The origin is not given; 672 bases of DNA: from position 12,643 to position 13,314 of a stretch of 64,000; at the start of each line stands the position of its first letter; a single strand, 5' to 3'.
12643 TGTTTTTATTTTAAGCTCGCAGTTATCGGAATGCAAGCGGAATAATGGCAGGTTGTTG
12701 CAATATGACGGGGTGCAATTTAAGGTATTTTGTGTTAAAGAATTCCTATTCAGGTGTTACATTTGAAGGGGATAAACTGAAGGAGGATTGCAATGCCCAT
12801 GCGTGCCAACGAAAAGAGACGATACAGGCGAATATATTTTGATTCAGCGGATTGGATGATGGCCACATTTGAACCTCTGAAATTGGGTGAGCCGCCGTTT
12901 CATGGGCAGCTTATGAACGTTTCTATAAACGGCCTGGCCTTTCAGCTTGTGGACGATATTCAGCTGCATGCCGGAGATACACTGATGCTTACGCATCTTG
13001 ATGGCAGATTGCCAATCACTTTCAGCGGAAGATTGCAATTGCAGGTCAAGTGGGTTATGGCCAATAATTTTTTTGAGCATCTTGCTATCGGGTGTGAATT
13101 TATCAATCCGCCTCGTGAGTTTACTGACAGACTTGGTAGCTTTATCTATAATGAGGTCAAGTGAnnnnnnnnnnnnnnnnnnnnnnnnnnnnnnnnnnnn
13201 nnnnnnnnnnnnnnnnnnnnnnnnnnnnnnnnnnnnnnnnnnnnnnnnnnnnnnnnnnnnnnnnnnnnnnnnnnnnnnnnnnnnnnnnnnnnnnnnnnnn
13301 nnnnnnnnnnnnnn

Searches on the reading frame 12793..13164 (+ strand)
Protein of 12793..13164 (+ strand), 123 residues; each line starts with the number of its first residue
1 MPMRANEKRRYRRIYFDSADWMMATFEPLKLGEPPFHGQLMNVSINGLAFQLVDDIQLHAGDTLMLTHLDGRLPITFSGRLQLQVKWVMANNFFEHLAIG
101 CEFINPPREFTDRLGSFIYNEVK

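Call 3: search_protein_families(library=pfam, proteins=[window:12793-13164:+], max_evalue=0.01)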
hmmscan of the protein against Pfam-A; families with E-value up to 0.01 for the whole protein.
window:12793-13164:+ (123 aa): 1 family
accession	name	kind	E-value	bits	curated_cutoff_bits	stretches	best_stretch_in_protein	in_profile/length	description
PF07238.19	PilZ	-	2e-06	28.5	22.5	1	8-119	2-101/102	PilZ domain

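Call 4: search_protein_families(library=ncbifam, proteins=[window:12793-13164:+], max_evalue=0.01)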
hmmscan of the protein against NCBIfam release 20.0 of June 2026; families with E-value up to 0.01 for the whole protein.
window:12793-13164:+ (123 aa): 0 families
